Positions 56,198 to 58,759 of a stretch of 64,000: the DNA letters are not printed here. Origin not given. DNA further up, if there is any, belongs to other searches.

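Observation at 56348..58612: Single-polypeptide NfnA-NfnB (SudB-SudA-like) fusion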

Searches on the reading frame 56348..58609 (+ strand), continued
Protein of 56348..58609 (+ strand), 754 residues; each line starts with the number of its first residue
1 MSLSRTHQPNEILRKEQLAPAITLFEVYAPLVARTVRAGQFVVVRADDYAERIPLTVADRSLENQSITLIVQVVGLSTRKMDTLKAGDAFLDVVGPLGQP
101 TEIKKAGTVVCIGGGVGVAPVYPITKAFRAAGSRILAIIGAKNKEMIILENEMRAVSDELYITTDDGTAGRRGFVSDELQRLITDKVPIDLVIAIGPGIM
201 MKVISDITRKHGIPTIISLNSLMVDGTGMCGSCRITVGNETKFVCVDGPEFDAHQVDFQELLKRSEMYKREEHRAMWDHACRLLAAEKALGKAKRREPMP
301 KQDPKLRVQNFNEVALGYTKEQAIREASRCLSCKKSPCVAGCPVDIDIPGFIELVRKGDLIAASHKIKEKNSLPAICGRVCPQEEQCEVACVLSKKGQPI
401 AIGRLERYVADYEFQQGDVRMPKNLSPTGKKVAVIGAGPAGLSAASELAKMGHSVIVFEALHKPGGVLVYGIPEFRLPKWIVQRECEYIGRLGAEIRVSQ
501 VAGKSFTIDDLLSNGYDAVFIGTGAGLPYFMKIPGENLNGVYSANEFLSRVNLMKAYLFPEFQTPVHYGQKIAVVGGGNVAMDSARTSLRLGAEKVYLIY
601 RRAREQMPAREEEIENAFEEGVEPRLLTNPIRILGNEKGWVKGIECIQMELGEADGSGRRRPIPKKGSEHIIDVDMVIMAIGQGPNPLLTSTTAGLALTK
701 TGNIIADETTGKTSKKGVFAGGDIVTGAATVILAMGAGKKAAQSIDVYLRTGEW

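Call 16: find_related_loci(query=window:56348-58609:+, collection=genome_contigs, flank=10000)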
Query window:56348-58609:+ (754 aa) in genome_contigs; peptide patterns used: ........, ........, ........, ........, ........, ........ (x = any residue, [..] = any of these).
600 stretches matched a pattern (row limit reached: there are more); 594 encode a relative of the query (tblastn E <= 1e-3); the best 80 are kept; 80 distinct loci.
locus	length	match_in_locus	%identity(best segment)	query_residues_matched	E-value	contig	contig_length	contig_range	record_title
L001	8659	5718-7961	84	7-754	0e+0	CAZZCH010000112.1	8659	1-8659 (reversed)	MAG TPA_asm: uncultured Eubacteriales bacterium isolate SRP178699_co1_153 genome assembly, contig: NODE_11497_length_865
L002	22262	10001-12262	84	1-754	0e+0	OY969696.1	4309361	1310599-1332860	MAG: Candidatus Aminicenantes bacterium isolate MFD04408.bin.1.14 genome assembly, chromosome: 1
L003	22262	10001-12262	82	1-754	0e+0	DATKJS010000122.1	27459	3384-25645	MAG TPA_asm: Terriglobales bacterium isolate SMAG_U14636 k141_2752726, whole genome shotgun sequence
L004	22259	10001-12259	80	1-753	0e+0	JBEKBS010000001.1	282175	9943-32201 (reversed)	MAG: Candidatus Aminicenantales bacterium isolate SPRUCE 141 SPRUCE_141_1, whole genome shotgun sequence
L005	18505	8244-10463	83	10-749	0e+0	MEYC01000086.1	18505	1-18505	MAG: Candidatus Aminicenantes bacterium RBG_16_66_30 RBG_16_scaffold_4397, whole genome shotgun sequence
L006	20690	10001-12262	80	1-754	0e+0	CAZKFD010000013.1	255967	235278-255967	MAG TPA_asm: uncultured Eubacteriales bacterium isolate SRP140028_co1_355 genome assembly, contig: k141_3142470, whole g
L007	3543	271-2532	75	1-754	0e+0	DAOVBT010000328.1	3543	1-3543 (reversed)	MAG TPA_asm: Candidatus Aminicenantes bacterium isolate CSMAG_1012 CSMAG_1012_k141_532922_length_3543_cov_6.0000, whole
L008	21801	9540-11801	73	1-754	0e+0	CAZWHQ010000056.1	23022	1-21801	MAG TPA_asm: uncultured Eubacteriales bacterium isolate binchicken_co275_153 genome assembly, contig: NODE_2757_length_2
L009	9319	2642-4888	73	5-753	0e+0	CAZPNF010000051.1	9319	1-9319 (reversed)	MAG TPA_asm: uncultured bacterium isolate binchicken_co262_332 genome assembly, contig: NODE_8535_length_9319_cov_4.3283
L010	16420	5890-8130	76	8-754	0e+0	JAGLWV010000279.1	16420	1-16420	MAG: Candidatus Aminicenantes bacterium isolate RS_12_32 ZL285.bin.32.fa_279, whole genome shotgun sequence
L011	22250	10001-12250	71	3-752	0e+0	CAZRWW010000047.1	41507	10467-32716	MAG TPA_asm: uncultured bacterium isolate binchicken_co7_194 genome assembly, contig: NODE_1596_length_41507_cov_6.23919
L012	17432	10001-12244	69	7-754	0e+0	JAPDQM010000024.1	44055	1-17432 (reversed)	MAG: candidate division KSB1 bacterium isolate JZ4_201803_bins_154 JZ-4_201803_bins_154_scaffold_24, whole genome shotgu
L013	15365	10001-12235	65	10-754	0e+0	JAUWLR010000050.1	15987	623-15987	MAG: Candidatus Eisenbacteria bacterium isolate CSMAG_2377 CSMAG_2377_k141_1444989_length_15987_cov_11.2318, whole genom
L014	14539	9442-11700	65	3-754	0e+0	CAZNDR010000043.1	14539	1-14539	MAG TPA_asm: uncultured Cytophagia bacterium isolate SRP098346_co1_315 genome assembly, contig: NODE_4657_length_14539_c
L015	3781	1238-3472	65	10-754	0e+0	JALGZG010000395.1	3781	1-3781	MAG: bacterium isolate SY70-5-8_Bin_20 SY70-5-8_Bin_20_scaffold_37384, whole genome shotgun sequence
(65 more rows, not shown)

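Call 33: predict_structure(alignment_id=A1)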
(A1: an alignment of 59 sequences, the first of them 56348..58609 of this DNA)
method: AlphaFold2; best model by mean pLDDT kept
length: 754 residues; sequences in the alignment: 59
mean_pLDDT: 67.4   pTM: 0.53
mean pLDDT of the five models: 67.4, 63.8, 61.7, 60.5, 60.5
residues with pLDDT >= 90: 148; 70-90: 239; 50-70: 162; < 50: 205
segments of 3 or more residues with pLDDT < 50: 1-4, 222-232, 272-280, 289-346, 367-415, 417-420, 460-480, 524-532, 553-565, 682-685, 700-702, 723-730
pLDDT, mean of each block of 10 residues (from residue 1): 61 92 91 80 66 74 92 73 89 66 87 85 90 96 89 95 91 93 95 89 95 86 39 66 60 89 67 46 46 31 29 28 40 36 44 53 50 31 35 35 41 47 78 76 85 80 34 39 65 72 62 85 49 54 62 43 55 81 79 88 75 76 89 74 90 69 84 86 49 55 56 72 44 67 89 79
secondary structure, 60 per line:
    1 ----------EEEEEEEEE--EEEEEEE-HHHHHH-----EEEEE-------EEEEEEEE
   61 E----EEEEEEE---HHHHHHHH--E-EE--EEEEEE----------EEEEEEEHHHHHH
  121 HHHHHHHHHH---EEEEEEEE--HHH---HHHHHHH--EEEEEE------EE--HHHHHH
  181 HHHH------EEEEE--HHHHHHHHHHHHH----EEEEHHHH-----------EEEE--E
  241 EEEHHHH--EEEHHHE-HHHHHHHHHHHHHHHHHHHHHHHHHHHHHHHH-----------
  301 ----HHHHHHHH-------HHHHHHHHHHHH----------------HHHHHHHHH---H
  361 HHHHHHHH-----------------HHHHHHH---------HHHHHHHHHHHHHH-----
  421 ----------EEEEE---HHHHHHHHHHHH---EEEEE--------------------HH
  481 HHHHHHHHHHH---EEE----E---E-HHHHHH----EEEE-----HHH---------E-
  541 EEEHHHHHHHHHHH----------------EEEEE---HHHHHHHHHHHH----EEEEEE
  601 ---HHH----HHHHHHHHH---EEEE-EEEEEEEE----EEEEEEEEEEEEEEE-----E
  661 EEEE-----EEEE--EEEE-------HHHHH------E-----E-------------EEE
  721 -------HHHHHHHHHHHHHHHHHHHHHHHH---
elements in order (helices of 4 or more, strands of 3 or more residues): E11-19 E22-28 H30-35 E41-45 E53-61 E66-72 H76-83 E92-97 E108-114 H115-130 E134-141 H150-156 E159-164 H175-184 E191-195 H198-210 E215-218 H219-222 E234-237 E240-243 H244-247 E250-252 H258-289 H305-312 H320-331 H348-356 H360-368 H386-392 H402-415 E431-435 H439-450 E454-458 H479-491 E495-497 H508-513 E518-521 E541-543 H544-554 E571-575 H579-590 E595-600 H611-619 E623-626 E628-635 E640-654 E660-664 E670-673 E676-679 H687-691 E718-720 H728-751
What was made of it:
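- The AF2 model is poor for the Fe-S domain and junction (pLDDT below 50 for residues 289-420, pTM 0.53; call 33).
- Tried and rejected: Mean pLDDT was 67 and pTM 0.53, with the Fe-S domain and junction below 50 (call 33).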

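Call 38: fold_search(model_id=the predicted structure, library=pdb)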
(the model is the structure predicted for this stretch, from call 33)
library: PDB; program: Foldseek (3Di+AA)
matches with E <= 10: 1951; with E <= 0.001: 437
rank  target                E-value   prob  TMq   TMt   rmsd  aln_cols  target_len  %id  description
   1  4ylf_B                1.5e-47  1.00  0.31  0.45  11.7       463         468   61  Insights into flavin-based electron bifurcation via the NADH-dependent reduced ferredoxin-NADP oxidoreductase structur (released 2015-07-08)
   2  5jca_L                5.8e-45  1.00  0.31  0.44  11.7       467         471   54  NADP(H) bound NADH-dependent Ferredoxin:NADP Oxidoreductase (NfnI) from Pyrococcus furiosus (released 2017-04-12)
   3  5jfc_L                6.7e-43  1.00  0.32  0.45  11.7       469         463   53  NADH-dependent Ferredoxin:NADP Oxidoreductase (NfnI) from Pyrococcus furiosus (released 2017-04-12)
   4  5vj7_A                3.0e-40  1.00  0.31  0.45  12.4       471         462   51  Ferredoxin NADP Oxidoreductase (Xfn) (released 2017-07-19)
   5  9bov_A                4.7e-35  1.00  0.30  0.21  10.4       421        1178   44  Structure of electron bifurcating Nfn-ABC complexed with NAD from Caldicellulosiruptor saccharolyticus (released 2025-03-05)
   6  9n5u_A                1.5e-34  1.00  0.31  0.25  10.3       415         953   44  Structure of the Thermococcus sibiricus NfnABC complex (released 2025-05-07)
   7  8oh5_C                1.6e-33  1.00  0.29  0.21  10.8       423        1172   42  Cryo-EM structure of the electron bifurcating transhydrogenase StnABC complex from Sporomusa Ovata (state 2) (released 2023-09-13)
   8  5jca_S                1.7e-33  1.00  0.34  0.87   3.0       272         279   50  NADP(H) bound NADH-dependent Ferredoxin:NADP Oxidoreductase (NfnI) from Pyrococcus furiosus (released 2017-04-12)
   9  9n5v_A                7.4e-32  1.00  0.31  0.26  10.2       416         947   42  Structure of the NAD(H)-bound Thermococcus sibiricus NfnABC complex (released 2025-05-07)
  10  6s6s_E                1.0e-30  1.00  0.30  0.43  13.4       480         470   34  Structure of Azospirillum brasilense Glutamate Synthase in a4b4 oligomeric state. (released 2019-09-11)
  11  6s6t_E                2.2e-30  1.00  0.31  0.43  13.4       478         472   34  Structure of Azospirillum brasilense Glutamate Synthase in a4b3 oligomeric state (released 2019-09-11)
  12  4ylf_A                3.4e-27  1.00  0.33  0.86   3.1       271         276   46  Insights into flavin-based electron bifurcation via the NADH-dependent reduced ferredoxin-NADP oxidoreductase structur (released 2015-07-08)
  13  2vdc_G                5.1e-26  1.00  0.32  0.46  10.5       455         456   32  THE 9.5 A RESOLUTION STRUCTURE OF GLUTAMATE SYNTHASE FROM CRYO-ELECTRON MICROSCOPY AND ITS OLIGOMERIZATION BEHAVIOR IN (released 2008-01-15)
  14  5vj7_B                2.5e-25  1.00  0.32  0.82   4.1       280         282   38  Ferredoxin NADP Oxidoreductase (Xfn) (released 2017-07-19)
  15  1gt8_B                4.4e-25  1.00  0.31  0.25  13.2       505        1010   26  DIHYDROPYRIMIDINE DEHYDROGENASE (DPD) FROM PIG, TERNARY COMPLEX WITH NADPH AND URACIL-4-ACETIC ACID (released 2002-04-11)
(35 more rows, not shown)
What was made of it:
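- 56348..57166 (+): NfnA-like half (residues 1-273): FNR/PyrK-type FAD and NAD(H) domain plus the 2Fe-2S domain and the start of the C-terminal helix. The AF2 model of this half has pLDDT around 90 and TM 0.86-0.87 to 5jca_S and 4ylf_A (calls 33, 38).
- Closest known: NfnAB of Thermotoga maritima. Same: The Foldseek alignments of the model give 61% and 54% identity to the large subunits and 46% and 50% to the small subunits (call 38).
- Tried and rejected: The Foldseek search merely repeated the sequence result (call 38).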

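Call 46: search_protein_families(library=pfam, proteins=[L013:12323-14245:+, L012:5205-7286:+, L012:3577-4941:+, L012:12241-13263:+, L012:14271-15545:+], max_evalue=0.0001)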
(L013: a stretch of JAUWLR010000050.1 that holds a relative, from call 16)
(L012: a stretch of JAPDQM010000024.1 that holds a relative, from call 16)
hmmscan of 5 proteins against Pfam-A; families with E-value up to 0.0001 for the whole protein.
L013:12323-14245:+ (641 aa): 7 families
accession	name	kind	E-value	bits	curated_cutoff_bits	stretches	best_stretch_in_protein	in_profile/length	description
PF17202.10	sCache_3_3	-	1.5e-28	99.6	28.8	1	210-320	3-103/107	Single cache domain 3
PF02518.31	HATPase_c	-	4.4e-26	91.9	26.4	1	529-635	4-110/111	Histidine kinase-, DNA gyrase B-, and HSP90-like ATPase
PF17201.10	Cache_3-Cache_2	-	2.3e-18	67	27.7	1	236-313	100-183/299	Cache 3/Cache 2 fusion domain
PF00512.31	HisKA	-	6.1e-17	61.9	26.9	1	420-481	2-63/66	His Kinase A (phospho-acceptor) domain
PF14827.12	dCache_3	-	3.4e-11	43.6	25.7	1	44-222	8-153/239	Double sensory domain of two-component sensor kinase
PF00672.30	HAMP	-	1.2e-08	35.5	25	1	348-397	4-51/53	HAMP domain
PF17203.10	sCache_3_2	-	1.9e-08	34.9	28.4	0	250-317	64-131/140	Single cache domain 3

L012:5205-7286:+ (694 aa): 12 families
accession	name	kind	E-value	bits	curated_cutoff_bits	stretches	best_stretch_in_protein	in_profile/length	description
PF02906.19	Fe_hyd_lg_C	-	2.4e-38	132.6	22.1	1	74-299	3-245/245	Iron only hydrogenase large subunit, C-terminal domain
PF02518.31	HATPase_c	-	1.8e-26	93.2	26.4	1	557-662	2-109/111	Histidine kinase-, DNA gyrase B-, and HSP90-like ATPase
PF00512.31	HisKA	-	4.9e-13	49.4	26.9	1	449-511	2-63/66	His Kinase A (phospho-acceptor) domain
PF04060.18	FeS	-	8.9e-10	38.6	23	1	377-406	4-33/33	Putative Fe-S cluster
PF00037.32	Fer4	-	8.7e-09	35.3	21.1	1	33-55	1-23/24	4Fe-4S binding domain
PF13237.11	Fer4_10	-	9.8e-09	35.5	25.5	1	6-51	4-53/53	4Fe-4S dicluster domain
PF13187.11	Fer4_9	-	2e-07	31.4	27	1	10-54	1-51/52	4Fe-4S dicluster domain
PF13484.11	Fer4_16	-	6.5e-07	30.5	30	0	39-58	1-20/66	4Fe-4S double cluster binding domain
PF12838.12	Fer4_7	-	9.7e-07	29.6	27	1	10-54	1-52/52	4Fe-4S dicluster domain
PF25160.1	LdpA_Fe-S-bd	-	9.7e-06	25.7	27.6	1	16-54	8-42/49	LdpA Fe-S cluster-binding domain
PF12797.12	Fer4_2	-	2.4e-05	24.5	24.5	0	33-51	3-21/22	4Fe-4S binding domain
PF14697.11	Fer4_21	-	4.2e-05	24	35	1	8-53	5-55/59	4Fe-4S dicluster domain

L012:3577-4941:+ (455 aa): 1 family
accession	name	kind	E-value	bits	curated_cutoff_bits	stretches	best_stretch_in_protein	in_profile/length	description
PF00871.23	Acetate_kinase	-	5.4e-154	513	22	1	56-445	1-392/392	Acetokinase family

L012:12241-13263:+ (341 aa): 3 families
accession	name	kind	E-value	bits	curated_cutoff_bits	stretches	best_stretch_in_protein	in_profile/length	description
PF04041.19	Glyco_hydro_130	-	2.3e-15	56.8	26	1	173-269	52-141/320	beta-1,4-mannooligosaccharide phosphorylase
PF04616.20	Glyco_hydro_43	-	2.5e-12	47.2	32.2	1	225-303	11-84/288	Glycosyl hydrolases family 43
PF00251.26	Glyco_hydro_32N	-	2.3e-06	27.9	22.1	0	192-267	100-172/307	Glycosyl hydrolases family 32 N-terminal domain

L012:14271-15545:+ (425 aa): 1 family
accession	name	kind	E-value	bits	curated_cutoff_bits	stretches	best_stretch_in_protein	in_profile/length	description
PF00155.27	Aminotran_1_2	-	4.9e-59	200.8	19.7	1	53-414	2-360/361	Aminotransferase class I and II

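Call 58: search_protein_representatives(protein=window:56348-58609:+)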
Query: 754 residues. Proteins with E-value up to 0.001 (for the whole library): 38221; up to 1e-10: 21426; up to 1e-30: 5977. The best 150 are listed.
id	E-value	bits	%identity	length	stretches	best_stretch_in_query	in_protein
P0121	1.9e-246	836.4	53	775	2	291-749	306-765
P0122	1.1e-236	804.1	51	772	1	5-752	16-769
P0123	3.0e-232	789.4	52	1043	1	12-750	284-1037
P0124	2.0e-221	753.6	49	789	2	296-750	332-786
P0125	1.8e-211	720.8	49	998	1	12-749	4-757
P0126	4.4e-211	719.5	57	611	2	295-624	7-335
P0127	1.4e-199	681.5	47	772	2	290-750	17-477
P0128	3.8e-197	673.4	48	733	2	300-744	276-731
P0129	1.0e-195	668.7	48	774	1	11-751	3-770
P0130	1.4e-194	664.9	48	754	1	12-751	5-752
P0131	1.1e-191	655.3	48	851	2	293-747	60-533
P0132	6.3e-191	652.9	53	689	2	395-751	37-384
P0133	6.2e-189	646.3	49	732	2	295-750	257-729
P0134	2.3e-181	621.2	59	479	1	295-754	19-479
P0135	3.6e-177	607.4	60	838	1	299-750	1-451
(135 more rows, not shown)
